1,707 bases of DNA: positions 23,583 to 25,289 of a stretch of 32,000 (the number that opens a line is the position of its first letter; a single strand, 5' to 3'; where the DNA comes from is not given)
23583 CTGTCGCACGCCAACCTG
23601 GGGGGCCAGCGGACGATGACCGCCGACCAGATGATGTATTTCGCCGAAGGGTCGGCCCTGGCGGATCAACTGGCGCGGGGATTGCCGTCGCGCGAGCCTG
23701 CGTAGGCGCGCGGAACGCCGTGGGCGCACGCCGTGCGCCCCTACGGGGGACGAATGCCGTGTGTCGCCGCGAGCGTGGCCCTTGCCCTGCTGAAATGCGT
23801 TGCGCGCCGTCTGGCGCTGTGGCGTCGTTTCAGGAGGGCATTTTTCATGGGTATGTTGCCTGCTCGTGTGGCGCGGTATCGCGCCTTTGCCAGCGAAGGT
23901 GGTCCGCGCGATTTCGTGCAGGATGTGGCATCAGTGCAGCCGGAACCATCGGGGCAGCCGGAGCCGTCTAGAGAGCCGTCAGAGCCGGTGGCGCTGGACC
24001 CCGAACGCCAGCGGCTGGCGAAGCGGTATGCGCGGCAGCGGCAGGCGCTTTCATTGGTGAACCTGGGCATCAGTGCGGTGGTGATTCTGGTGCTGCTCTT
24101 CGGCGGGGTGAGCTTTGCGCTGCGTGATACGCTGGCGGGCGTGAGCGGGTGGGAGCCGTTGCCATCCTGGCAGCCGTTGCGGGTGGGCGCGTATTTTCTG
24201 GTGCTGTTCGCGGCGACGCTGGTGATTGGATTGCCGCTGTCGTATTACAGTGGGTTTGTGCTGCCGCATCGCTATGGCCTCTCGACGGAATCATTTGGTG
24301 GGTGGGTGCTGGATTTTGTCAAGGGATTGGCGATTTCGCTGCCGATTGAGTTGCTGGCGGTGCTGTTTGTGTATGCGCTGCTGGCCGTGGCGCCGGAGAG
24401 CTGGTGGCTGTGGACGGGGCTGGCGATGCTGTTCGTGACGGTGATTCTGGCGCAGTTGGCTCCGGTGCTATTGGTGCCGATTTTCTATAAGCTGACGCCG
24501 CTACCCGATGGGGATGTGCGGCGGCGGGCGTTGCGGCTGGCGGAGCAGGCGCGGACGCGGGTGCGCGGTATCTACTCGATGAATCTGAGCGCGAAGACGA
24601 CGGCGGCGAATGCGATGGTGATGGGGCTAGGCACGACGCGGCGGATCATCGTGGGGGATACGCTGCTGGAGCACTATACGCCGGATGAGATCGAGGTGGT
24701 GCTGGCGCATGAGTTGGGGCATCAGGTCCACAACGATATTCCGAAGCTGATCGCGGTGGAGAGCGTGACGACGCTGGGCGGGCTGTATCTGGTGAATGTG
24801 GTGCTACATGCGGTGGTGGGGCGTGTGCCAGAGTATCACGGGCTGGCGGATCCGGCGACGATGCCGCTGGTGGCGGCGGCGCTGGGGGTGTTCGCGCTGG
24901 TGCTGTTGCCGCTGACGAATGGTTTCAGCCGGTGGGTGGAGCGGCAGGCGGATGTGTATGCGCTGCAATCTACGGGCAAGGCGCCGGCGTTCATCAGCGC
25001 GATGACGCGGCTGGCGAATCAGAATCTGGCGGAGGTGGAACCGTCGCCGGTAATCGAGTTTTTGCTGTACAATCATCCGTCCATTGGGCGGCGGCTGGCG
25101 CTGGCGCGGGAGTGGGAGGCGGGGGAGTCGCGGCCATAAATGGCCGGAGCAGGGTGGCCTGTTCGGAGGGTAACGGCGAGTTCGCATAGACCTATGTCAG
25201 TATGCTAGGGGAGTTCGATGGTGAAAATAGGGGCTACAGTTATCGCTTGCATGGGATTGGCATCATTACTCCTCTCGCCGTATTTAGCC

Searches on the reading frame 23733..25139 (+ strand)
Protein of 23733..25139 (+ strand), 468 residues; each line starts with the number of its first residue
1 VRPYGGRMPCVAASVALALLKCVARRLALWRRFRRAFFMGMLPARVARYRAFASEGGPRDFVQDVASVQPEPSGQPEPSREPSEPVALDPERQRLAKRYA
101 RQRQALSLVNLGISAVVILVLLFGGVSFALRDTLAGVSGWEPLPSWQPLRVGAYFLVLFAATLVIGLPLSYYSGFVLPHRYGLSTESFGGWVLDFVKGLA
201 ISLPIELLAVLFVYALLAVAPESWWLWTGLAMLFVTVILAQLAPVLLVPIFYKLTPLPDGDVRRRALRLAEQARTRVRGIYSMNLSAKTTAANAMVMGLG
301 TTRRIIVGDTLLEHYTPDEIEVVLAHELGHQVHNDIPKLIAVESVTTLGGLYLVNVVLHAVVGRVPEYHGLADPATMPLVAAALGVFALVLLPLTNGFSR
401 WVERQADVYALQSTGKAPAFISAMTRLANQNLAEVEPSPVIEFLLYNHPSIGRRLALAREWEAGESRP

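Call 4: search_protein_families(library=pfam, proteins=[window:23733-25139:+], max_evalue=0.1)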
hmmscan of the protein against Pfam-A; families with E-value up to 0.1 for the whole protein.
window:23733-25139:+ (468 aa): 4 families
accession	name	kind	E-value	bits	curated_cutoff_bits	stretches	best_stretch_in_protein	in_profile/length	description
PF01435.24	Peptidase_M48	-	5.5e-27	95.2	20.3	1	257-461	2-185/186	Peptidase family M48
PF16491.10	Peptidase_M48_N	-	1.6e-24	87.2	27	1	88-253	19-179/179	CAAX prenyl protease N-terminal, five membrane helices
PF05569.17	Peptidase_M56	-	0.00015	21.5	31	1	276-336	150-209/296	BlaR1 peptidase M56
PF10263.15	SprT-like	-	0.021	15.1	25.6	1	286-331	26-72/108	SprT-like family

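Call 8: search_protein_families(library=ncbifam, proteins=[window:23733-25139:+], max_evalue=0.1)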
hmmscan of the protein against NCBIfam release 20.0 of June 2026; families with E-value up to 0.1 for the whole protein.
window:23733-25139:+ (468 aa): 9 families
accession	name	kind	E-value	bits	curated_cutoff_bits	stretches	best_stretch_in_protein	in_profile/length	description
NF002669.0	PRK02391.1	equivalog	4.1e-10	39.3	341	1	289-429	102-241/298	zinc metalloprotease HtpX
NF003965.0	PRK05457.1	equivalog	4.4e-08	32.8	245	1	291-436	104-248/285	protease HtpX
NF002322.0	PRK01265.1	equivalog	2e-06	27.5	275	1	200-409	14-228/325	zinc metalloprotease HtpX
NF002826.0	PRK03001.1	equivalog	1.1e-05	24.8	369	1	269-431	77-230/285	zinc metalloprotease HtpX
NF002775.0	PRK02870.1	equivalog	0.00011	21.6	285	1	289-430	141-281/338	zinc metalloprotease HtpX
NF003425.0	PRK04897.1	equivalog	0.0014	17.9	355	1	293-450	109-273/298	zinc metalloprotease HtpX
NF002839.0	PRK03072.1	equivalog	0.0053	15.9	412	1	287-428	95-233/291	zinc metalloprotease HtpX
NF002363.0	PRK01345.1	equivalog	0.0067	15.6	422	1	306-430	110-229/318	zinc metalloprotease HtpX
NF052399.1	M48_lipo_LoiP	exception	0.012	15.1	365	1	287-331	92-133/247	metalloprotease LoiP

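Call 22: find_related_loci(query=window:23733-25139:+, collection=genome_contigs, flank=10000)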
Query window:23733-25139:+ (468 aa) in genome_contigs; peptide patterns used: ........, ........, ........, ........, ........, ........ (x = any residue, [..] = any of these).
135 stretches matched a pattern; 34 encode a relative of the query (tblastn E <= 1e-3); 34 distinct loci.
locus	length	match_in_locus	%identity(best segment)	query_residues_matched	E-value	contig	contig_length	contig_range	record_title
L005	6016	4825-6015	72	65-459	0e+0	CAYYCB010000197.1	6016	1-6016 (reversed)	MAG TPA_asm: uncultured Ktedonobacterales bacterium isolate SRP272529_co2_235 genome assembly, contig: NODE_25418_length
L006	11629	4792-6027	67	52-462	5e-179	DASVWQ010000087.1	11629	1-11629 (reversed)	MAG TPA_asm: Ktedonobacterales bacterium isolate SMAG_U2552 k141_1513767, whole genome shotgun sequence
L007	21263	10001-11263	66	49-461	5e-175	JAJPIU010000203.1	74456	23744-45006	MAG: Proteobacteria bacterium isolate Centralia_MAG_377 k107_19746204, whole genome shotgun sequence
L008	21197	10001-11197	69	73-468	4e-174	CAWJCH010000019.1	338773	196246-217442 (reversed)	MAG: uncultured Chloroflexia bacterium isolate MFD06714.bin.2.15 genome assembly, contig: contig_26856, whole genome sho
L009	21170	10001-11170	68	69-461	7e-171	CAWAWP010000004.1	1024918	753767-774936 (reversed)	MAG: uncultured Chloroflexia bacterium isolate MFD05502.bin.1.39 genome assembly, contig: contig_31088, whole genome sho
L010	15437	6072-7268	66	64-466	2e-170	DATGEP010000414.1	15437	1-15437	MAG TPA_asm: Ktedonobacterales bacterium isolate SMAG_U9705 k141_1598151, whole genome shotgun sequence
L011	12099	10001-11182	67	60-459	5e-164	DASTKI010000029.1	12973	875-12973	MAG TPA_asm: Ktedonobacterales bacterium isolate SMAG_U2012 k141_990810, whole genome shotgun sequence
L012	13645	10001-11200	64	59-466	4e-159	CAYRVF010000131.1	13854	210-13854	MAG TPA_asm: uncultured Ktedonobacterales bacterium isolate SRP272529_co1_100 genome assembly, contig: NODE_7747_length_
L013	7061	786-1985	66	58-457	2e-158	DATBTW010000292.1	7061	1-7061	MAG TPA_asm: Ktedonobacterales bacterium isolate SMAG_U4194 k141_286907, whole genome shotgun sequence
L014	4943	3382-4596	62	60-461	1e-150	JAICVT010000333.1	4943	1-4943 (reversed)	MAG: Ktedonobacterales bacterium isolate LS_FP_2_bin.8 k141_415819_length_4943_cov_22.9542, whole genome shotgun sequenc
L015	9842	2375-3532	66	76-461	4e-146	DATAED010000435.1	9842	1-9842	MAG TPA_asm: Ktedonobacterales bacterium isolate SMAG_U6768 k141_386354, whole genome shotgun sequence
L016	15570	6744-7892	71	85-467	3e-174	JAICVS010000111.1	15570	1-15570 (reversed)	MAG: Ktedonobacterales bacterium isolate LS_FP_2_bin.4 k141_2277809_length_15570_cov_14.0000, whole genome shotgun seque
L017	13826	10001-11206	68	58-461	3e-169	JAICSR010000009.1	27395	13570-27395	MAG: Ktedonobacterales bacterium isolate GZL_HYHR_2_bin.65 k141_422928_length_27395_cov_144.4672, whole genome shotgun s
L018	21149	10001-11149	52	74-461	5e-109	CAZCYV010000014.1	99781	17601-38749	MAG TPA_asm: uncultured Anaerolinea sp. isolate binchicken_co274_310 genome assembly, contig: NODE_507_length_99781_cov_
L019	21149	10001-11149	48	75-462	2e-102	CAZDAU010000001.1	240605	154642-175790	MAG TPA_asm: uncultured Anaerolinea sp. isolate binchicken_co274_325 genome assembly, contig: NODE_62_length_240605_cov_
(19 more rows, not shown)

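Call 114: search_protein_families(library=pfam, proteins=[L010:7539-9311:-, L008:11212-11661:+], max_evalue=0.01)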
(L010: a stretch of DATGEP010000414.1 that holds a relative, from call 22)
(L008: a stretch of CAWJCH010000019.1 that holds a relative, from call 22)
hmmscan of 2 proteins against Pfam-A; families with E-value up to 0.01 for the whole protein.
L010:7539-9311:- (590 aa): 3 families
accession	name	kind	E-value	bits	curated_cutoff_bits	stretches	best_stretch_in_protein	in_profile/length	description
PF13088.12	BNR_2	-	2.6e-06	27.5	31.4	1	391-500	1-103/277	BNR repeat-like domain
PF02012.26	BNR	-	2.9e-06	26.9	27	0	484-491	3-10/12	BNR/Asp-box repeat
PF24316.1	Tli3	-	6.2e-05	23.8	27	0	449-504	56-108/129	T6SS Tli3 immunity protein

L008:11212-11661:+ (149 aa): 0 families
